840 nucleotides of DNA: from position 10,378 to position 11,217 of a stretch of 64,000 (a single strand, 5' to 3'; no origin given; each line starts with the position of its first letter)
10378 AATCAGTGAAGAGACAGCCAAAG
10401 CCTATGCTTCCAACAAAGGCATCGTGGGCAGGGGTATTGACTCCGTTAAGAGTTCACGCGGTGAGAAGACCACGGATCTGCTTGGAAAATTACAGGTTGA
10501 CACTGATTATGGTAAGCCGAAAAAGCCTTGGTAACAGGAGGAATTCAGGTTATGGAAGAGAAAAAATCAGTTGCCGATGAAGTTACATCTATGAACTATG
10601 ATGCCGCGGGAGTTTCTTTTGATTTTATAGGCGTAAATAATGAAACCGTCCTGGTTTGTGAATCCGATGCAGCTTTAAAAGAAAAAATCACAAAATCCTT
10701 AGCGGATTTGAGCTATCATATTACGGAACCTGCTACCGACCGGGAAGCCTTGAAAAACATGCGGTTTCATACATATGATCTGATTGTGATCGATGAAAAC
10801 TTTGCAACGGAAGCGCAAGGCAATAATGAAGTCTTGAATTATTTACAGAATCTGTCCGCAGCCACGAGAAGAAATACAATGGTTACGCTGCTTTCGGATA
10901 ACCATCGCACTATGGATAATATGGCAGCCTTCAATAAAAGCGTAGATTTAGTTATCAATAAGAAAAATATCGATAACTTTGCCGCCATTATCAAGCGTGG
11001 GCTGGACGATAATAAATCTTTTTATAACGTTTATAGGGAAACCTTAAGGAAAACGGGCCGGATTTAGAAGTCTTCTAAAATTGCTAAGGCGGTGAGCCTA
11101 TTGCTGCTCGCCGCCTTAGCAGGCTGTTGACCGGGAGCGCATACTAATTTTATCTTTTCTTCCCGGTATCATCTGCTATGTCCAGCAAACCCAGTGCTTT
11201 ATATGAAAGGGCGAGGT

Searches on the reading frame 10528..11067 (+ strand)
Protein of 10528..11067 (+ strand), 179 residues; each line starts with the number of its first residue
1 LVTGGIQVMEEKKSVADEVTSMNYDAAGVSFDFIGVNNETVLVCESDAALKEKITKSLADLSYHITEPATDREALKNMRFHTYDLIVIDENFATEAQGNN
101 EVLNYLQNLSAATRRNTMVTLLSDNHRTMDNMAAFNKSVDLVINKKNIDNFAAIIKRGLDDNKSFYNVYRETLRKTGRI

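Call 3: search_protein_families(library=pfam, proteins=[window:10528-11067:+], max_evalue=0.1)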
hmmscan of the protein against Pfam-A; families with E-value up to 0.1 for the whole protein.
window:10528-11067:+ (179 aa): 5 families
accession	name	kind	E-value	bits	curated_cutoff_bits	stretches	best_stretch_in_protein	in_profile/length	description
PF00072.30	Response_reg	-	2.7e-06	27.9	30.2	1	41-147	1-102/111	Response regulator receiver domain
PF22516.1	PreP_C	-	0.03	14.4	27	1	70-148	94-167/173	PreP C-terminal domain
PF13877.11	RPAP3_C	-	0.036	15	23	1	88-127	54-92/92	Potential Monad-binding region of RPAP3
PF01755.23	Glyco_transf_25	-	0.039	14.3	24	0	37-88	85-137/199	Glycosyltransferase family 25 (LPS biosynthesis protein)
PF25182.1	NonGDSL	-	0.052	13.3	80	0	73-119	122-168/220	Non-GDSL lipase-like family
